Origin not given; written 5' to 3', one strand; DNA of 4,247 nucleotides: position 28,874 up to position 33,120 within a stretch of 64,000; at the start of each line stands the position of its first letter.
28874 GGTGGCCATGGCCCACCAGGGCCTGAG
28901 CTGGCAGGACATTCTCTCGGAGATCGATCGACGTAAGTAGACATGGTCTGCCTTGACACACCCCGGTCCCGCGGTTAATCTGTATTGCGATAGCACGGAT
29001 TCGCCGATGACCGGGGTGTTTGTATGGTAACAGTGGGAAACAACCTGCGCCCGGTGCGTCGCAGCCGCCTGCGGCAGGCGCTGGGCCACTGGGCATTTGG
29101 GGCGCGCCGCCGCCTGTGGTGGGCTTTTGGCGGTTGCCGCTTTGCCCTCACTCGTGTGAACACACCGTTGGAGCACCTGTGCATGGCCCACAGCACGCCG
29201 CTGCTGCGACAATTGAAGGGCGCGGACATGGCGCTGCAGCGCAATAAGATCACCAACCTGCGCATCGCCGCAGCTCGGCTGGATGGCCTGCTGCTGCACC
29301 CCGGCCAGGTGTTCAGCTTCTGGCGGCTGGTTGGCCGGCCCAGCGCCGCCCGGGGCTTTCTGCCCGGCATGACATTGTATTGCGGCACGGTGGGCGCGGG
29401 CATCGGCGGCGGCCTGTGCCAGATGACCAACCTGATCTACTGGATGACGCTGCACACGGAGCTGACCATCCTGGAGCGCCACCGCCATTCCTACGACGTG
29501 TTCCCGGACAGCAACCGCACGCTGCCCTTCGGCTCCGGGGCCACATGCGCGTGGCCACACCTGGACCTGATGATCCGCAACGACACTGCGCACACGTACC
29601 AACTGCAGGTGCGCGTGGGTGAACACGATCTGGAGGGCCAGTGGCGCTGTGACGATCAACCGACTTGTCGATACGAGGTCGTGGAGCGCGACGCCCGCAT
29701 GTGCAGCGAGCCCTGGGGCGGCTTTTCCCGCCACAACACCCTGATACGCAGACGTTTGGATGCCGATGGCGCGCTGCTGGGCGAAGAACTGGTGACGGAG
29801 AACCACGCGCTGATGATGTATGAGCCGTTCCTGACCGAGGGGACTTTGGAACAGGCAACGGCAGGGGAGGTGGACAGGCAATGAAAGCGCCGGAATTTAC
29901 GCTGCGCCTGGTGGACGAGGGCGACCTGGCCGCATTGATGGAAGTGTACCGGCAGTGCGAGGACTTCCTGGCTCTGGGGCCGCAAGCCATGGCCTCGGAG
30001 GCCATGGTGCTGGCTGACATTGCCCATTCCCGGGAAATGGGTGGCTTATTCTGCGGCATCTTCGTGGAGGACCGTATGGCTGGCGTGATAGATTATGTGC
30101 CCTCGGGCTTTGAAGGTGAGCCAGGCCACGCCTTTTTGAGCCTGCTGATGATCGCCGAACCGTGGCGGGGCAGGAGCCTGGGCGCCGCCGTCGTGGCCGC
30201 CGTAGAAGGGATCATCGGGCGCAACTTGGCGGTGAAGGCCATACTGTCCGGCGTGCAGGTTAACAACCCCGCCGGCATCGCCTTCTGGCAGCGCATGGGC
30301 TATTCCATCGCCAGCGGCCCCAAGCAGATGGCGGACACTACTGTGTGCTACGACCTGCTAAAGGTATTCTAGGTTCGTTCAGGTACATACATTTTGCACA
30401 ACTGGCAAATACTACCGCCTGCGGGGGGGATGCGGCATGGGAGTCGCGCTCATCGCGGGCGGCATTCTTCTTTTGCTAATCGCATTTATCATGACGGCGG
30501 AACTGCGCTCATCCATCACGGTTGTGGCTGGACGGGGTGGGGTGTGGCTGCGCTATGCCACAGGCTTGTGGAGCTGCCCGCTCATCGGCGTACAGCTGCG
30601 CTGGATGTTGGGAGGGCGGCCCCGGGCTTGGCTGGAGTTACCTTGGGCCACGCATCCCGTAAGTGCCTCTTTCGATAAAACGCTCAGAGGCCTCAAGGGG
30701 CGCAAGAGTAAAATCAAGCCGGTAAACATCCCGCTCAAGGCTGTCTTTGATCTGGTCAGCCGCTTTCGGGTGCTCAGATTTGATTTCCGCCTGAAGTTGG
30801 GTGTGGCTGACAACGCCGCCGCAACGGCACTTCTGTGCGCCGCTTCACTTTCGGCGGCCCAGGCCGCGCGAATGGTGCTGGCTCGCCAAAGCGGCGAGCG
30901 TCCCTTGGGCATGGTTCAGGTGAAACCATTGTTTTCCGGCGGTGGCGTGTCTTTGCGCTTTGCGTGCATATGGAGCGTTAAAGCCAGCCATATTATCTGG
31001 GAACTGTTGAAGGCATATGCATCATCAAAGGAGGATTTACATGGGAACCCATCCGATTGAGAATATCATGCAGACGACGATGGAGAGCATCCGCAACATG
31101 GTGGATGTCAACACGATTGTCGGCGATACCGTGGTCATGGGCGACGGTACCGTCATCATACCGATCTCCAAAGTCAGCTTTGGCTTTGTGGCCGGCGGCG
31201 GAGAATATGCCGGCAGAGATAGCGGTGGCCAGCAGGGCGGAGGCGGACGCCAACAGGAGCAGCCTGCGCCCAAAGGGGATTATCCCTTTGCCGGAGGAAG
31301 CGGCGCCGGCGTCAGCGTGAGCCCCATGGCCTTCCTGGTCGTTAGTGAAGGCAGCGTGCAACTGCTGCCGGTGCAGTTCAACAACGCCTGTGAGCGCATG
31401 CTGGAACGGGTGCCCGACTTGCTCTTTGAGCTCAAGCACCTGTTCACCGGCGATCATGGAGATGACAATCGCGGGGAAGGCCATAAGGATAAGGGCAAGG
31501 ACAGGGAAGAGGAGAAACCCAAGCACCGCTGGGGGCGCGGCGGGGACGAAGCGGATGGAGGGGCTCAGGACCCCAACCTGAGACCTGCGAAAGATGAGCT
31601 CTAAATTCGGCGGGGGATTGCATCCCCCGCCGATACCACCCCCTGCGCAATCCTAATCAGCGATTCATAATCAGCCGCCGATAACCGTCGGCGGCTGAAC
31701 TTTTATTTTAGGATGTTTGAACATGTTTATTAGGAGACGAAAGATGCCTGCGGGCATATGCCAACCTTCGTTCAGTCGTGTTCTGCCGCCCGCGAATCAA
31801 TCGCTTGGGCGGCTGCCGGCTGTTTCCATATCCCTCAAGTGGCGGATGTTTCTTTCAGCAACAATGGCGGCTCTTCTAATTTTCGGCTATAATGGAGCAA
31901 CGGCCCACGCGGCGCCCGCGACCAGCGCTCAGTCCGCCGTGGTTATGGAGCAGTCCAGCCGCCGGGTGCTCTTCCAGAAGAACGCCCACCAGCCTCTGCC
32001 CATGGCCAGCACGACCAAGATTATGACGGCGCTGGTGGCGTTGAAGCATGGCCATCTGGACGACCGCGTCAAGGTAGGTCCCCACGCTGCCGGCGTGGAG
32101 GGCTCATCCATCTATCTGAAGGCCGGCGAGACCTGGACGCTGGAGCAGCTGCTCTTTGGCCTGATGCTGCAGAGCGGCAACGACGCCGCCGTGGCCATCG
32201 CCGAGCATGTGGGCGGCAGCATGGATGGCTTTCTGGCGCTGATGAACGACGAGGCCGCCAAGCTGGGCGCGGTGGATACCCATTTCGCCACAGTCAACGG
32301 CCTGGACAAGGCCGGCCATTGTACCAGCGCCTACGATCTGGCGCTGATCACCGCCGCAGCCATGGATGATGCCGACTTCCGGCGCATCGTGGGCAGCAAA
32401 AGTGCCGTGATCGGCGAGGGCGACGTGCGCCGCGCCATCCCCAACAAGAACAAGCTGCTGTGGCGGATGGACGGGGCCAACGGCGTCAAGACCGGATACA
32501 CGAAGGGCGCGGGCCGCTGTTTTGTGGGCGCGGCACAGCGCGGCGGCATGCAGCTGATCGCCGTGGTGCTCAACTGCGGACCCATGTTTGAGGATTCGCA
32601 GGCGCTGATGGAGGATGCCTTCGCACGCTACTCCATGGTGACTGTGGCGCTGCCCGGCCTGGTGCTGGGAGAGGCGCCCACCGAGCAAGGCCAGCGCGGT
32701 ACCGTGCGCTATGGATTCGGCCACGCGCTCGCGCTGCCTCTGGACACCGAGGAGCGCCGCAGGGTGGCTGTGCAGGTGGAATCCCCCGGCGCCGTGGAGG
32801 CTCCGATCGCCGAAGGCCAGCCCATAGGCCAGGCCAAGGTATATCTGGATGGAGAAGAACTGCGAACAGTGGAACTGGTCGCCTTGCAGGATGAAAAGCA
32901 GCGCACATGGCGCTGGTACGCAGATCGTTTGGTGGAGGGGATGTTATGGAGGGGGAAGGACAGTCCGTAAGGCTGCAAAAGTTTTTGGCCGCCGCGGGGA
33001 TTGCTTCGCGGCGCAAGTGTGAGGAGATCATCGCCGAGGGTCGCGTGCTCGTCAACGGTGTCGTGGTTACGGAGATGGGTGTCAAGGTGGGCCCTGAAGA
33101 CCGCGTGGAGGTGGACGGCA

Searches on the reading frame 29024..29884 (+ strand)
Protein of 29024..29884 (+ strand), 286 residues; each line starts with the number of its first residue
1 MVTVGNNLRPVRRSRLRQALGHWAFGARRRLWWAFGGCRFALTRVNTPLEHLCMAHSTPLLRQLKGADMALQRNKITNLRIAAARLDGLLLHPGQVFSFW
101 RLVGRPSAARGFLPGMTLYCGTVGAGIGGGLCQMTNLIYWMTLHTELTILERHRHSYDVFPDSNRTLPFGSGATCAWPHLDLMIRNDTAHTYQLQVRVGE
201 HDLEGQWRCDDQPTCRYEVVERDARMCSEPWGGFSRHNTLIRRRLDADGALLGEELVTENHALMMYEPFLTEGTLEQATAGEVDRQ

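Call 46: search_protein_families(library=ncbifam, proteins=[window:29024-29884:+], max_evalue=0.001)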
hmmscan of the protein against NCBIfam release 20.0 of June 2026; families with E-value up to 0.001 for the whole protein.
window:29024-29884:+ (286 aa): 3 families
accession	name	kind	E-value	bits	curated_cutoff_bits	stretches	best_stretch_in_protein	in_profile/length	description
NF033128.2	vanW-gen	equivalog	3.3e-51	174.5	365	1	35-267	30-262/271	glycopeptide resistance accessory protein VanW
NF033122.1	vanW-B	exception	4.2e-41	141.1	610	1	34-230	30-226/275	glycopeptide resistance accessory protein VanW-B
NF033123.1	vanW-G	exception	2.8e-33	115.8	600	1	34-207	29-202/273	glycopeptide resistance accessory protein VanW-G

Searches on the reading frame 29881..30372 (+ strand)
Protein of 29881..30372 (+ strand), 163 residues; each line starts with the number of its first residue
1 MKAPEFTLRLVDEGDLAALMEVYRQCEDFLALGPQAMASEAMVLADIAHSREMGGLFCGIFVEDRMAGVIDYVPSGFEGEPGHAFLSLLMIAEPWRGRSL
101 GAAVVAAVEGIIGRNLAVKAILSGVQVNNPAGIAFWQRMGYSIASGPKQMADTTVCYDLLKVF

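Call 46: search_protein_families(library=ncbifam, proteins=[window:29881-30372:+], max_evalue=0.001)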
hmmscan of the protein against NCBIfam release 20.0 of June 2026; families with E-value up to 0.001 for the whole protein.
window:29881-30372:+ (163 aa): 1 family
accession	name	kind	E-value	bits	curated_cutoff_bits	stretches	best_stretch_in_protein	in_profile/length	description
NF002959.0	PRK03624.1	equivalog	6.4e-05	22.7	124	1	5-142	6-130/147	GNAT family acetyltransferase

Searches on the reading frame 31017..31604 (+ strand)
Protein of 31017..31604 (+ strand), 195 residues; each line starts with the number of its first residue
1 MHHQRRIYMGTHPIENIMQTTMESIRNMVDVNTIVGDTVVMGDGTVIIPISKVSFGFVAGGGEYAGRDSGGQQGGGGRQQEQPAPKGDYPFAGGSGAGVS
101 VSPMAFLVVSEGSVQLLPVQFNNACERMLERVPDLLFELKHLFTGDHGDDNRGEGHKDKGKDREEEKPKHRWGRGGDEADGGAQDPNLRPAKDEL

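Call 46: search_protein_families(library=ncbifam, proteins=[window:31017-31604:+], max_evalue=0.001)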
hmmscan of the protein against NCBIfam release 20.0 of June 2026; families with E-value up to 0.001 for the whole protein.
window:31017-31604:+ (195 aa): 1 family
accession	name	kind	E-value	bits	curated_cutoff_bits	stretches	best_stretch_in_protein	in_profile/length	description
TIGR02874.1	spore_ytfJ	equivalog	2e-46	157.3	116.3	1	12-144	2-122/125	GerW family sporulation protein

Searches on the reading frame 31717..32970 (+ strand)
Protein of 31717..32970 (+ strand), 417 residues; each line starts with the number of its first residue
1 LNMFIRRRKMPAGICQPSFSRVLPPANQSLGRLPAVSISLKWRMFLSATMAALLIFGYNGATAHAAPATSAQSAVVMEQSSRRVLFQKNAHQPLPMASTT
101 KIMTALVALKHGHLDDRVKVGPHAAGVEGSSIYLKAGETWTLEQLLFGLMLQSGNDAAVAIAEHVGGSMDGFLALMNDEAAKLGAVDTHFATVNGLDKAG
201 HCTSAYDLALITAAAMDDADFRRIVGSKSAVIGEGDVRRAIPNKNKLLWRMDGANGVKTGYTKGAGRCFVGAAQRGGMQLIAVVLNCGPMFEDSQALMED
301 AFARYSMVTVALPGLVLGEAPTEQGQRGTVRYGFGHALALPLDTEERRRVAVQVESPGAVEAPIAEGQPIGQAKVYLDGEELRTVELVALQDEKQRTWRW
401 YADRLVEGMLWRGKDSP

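Call 44: search_protein_families(library=pfam, proteins=[window:31717-32970:+], max_evalue=0.00001)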
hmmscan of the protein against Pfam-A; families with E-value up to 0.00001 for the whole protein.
window:31717-32970:+ (417 aa): 3 families
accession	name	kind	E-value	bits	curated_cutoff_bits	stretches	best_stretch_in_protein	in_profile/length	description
PF00768.25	Peptidase_S11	-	5.7e-62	209.7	27.6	1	62-286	3-236/239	D-alanyl-D-alanine carboxypeptidase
PF07943.18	PBP5_C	-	1.9e-12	47.6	21.2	1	305-394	1-90/91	Penicillin-binding protein 5, C-terminal domain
PF13354.11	Beta-lactamase2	-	3.3e-06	27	22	1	79-209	7-140/214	Beta-lactamase enzyme family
